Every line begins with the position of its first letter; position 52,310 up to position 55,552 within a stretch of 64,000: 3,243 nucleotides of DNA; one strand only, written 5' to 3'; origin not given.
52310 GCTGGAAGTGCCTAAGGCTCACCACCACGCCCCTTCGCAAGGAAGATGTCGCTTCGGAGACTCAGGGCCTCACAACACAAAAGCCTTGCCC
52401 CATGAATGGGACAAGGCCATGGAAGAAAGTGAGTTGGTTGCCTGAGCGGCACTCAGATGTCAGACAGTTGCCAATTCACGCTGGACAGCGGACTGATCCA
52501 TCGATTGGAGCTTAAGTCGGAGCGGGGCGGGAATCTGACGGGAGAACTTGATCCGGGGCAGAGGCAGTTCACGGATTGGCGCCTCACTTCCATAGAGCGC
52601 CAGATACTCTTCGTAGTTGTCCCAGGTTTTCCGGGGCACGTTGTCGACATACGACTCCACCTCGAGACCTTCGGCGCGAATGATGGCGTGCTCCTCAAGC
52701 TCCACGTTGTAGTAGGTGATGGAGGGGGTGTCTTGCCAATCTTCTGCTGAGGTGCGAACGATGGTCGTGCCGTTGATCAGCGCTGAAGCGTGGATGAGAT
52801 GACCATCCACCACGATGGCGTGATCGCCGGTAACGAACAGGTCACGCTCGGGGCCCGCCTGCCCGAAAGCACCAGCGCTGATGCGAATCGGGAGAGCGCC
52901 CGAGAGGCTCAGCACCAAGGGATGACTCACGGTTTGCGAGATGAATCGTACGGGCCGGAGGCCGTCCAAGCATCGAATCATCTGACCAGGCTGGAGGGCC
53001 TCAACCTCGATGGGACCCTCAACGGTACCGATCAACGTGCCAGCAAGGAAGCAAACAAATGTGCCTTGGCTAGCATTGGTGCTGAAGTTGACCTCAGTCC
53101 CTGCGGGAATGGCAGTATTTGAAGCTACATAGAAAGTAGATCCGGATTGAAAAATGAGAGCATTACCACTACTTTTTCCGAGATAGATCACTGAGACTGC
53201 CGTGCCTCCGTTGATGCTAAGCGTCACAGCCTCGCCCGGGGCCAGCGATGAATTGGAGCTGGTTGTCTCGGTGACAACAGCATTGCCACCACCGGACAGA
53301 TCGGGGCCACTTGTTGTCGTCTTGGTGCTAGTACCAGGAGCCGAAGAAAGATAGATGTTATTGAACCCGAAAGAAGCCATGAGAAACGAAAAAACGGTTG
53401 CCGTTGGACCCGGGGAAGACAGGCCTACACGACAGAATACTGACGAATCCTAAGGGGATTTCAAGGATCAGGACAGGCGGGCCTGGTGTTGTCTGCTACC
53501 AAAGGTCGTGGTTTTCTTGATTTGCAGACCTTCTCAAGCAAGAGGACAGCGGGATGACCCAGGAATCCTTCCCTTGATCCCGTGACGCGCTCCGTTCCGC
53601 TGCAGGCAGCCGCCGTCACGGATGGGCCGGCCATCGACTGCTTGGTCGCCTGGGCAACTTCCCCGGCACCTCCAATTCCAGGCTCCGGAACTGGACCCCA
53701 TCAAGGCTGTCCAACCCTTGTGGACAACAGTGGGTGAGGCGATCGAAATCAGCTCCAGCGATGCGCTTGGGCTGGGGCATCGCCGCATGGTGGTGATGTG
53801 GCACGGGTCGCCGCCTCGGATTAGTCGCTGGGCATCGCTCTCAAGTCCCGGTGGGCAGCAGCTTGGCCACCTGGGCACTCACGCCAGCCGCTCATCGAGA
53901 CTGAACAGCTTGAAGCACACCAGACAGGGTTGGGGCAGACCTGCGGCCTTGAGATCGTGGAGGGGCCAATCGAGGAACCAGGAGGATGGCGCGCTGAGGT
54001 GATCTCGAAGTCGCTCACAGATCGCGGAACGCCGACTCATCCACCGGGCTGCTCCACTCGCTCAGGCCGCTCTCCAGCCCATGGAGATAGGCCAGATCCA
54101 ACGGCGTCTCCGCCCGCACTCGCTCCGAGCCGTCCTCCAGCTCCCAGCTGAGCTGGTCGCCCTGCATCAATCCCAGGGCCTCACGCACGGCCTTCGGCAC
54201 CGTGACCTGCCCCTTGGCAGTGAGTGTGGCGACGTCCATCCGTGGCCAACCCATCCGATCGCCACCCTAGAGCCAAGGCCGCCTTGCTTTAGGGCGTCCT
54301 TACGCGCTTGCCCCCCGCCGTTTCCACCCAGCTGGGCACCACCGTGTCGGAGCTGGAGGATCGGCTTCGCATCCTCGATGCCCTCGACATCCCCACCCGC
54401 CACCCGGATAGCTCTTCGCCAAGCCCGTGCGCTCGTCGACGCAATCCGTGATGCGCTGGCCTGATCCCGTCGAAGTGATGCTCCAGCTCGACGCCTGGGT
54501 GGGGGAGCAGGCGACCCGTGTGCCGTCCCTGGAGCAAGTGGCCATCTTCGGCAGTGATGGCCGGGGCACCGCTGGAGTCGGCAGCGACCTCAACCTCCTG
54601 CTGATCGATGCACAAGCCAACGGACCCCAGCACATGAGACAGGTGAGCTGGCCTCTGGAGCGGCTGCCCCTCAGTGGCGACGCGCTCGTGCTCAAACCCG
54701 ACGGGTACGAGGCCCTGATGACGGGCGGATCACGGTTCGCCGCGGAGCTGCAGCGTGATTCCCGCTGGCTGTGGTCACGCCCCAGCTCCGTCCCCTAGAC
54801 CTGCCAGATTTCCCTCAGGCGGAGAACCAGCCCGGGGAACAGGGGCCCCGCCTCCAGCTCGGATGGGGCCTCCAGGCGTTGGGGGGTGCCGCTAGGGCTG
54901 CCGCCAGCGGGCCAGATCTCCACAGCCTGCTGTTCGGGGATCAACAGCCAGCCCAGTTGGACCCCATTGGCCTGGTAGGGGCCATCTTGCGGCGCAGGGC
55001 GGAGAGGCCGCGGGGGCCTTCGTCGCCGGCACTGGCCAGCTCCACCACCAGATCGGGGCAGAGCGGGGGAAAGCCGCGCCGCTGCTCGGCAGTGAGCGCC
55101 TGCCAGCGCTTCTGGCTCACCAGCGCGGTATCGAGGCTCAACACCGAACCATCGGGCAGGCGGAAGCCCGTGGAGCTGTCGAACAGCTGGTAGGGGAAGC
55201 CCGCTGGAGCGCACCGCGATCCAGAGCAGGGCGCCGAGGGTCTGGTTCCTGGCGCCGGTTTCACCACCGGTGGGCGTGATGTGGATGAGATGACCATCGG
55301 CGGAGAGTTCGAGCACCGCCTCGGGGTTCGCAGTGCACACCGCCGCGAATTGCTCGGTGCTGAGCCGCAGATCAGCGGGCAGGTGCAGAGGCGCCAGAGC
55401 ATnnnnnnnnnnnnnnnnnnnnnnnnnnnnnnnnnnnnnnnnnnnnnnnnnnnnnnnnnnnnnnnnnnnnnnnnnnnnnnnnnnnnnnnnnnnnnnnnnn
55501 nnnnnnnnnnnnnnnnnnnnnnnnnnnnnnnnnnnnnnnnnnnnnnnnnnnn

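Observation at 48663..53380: Array of four Hint_2 / bacterial-intein-like genes with exchangeable N-terminal cargo modules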

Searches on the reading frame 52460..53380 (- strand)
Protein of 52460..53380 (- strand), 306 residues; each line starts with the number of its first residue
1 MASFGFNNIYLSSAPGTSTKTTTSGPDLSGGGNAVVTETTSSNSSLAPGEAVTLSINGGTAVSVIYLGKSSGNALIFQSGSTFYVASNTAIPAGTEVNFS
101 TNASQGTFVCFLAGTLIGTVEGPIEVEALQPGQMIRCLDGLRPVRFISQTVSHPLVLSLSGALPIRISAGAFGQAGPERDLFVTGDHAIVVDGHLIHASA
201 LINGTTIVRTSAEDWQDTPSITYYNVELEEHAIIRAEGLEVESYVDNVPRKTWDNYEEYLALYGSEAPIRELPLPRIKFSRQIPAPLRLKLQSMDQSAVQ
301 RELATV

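Call 3: search_protein_families(library=pfam, proteins=[window:52460-53380:-], max_evalue=1)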
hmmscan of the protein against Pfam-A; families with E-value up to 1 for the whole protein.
window:52460-53380:- (306 aa): 1 family
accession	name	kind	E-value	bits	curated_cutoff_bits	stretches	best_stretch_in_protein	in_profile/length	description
PF13403.11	Hint_2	-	2.8e-28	99.6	28.4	1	109-246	1-145/147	Hint domain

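Call 4: search_protein_families(library=ncbifam, proteins=[window:52460-53380:-], max_evalue=1)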
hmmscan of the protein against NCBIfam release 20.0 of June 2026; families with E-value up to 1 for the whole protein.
window:52460-53380:- (306 aa): 0 families

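Call 58: find_encoding_contigs(protein=window:52460-53380:-, flank=5000, max_places=6)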
Protein window:52460-53380:- (306 aa): 2 contigs read that carry it; 2 places shown.
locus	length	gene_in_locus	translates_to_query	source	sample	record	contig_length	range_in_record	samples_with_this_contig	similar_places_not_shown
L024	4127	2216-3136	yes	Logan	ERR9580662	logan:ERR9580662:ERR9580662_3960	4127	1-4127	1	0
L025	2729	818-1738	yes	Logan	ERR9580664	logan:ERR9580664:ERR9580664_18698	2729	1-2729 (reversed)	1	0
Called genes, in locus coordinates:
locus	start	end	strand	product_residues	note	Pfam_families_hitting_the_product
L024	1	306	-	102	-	?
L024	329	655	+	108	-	PF05685:Uma2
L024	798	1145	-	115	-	-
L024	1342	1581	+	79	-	PF04014:MazE_antitoxin, PF15937:PrlF_antitoxin (weak)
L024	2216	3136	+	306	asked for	PF13403:Hint_2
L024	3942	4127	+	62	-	?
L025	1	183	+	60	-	?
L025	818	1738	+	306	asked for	PF13403:Hint_2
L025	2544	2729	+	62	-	?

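Call 69: search_protein_families(library=padloc, proteins=[window:52460-53380:-], max_evalue=0.01)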
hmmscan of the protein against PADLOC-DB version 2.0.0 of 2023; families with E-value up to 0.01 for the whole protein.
window:52460-53380:- (306 aa): 0 families

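Call 70: search_protein_families(library=phrogs, proteins=[window:52460-53380:-], max_evalue=0.01)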
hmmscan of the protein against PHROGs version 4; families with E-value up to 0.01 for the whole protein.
window:52460-53380:- (306 aa): 0 families

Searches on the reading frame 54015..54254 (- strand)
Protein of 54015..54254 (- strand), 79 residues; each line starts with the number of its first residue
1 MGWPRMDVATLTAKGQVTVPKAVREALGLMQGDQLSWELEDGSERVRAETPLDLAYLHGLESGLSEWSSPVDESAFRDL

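Call 25: search_protein_families(library=pfam, proteins=[window:54015-54254:-], max_evalue=0.001)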
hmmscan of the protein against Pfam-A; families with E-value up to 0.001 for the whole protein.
window:54015-54254:- (79 aa): 2 families
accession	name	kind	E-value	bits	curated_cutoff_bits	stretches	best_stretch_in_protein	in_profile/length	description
PF04014.23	MazE_antitoxin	-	1.9e-09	37.8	24.7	1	9-46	2-40/48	Antidote-toxin recognition MazE, bacterial antitoxin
PF15937.10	PrlF_antitoxin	-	1.1e-05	25.9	32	1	9-44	2-37/99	prlF antitoxin for toxin YhaV_toxin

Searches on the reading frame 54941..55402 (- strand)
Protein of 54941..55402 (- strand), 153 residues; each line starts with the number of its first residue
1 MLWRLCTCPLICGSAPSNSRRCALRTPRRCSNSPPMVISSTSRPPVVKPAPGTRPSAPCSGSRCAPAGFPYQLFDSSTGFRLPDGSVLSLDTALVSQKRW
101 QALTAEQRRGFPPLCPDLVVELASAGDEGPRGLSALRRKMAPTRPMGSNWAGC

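Call 25: search_protein_families(library=pfam, proteins=[window:54941-55402:-], max_evalue=0.001)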
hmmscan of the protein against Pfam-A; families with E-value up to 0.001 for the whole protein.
window:54941-55402:- (153 aa): 1 family
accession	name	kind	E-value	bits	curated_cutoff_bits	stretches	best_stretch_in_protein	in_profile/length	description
PF05685.18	Uma2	-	2e-08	34.4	27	1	72-132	54-112/172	Putative restriction endonuclease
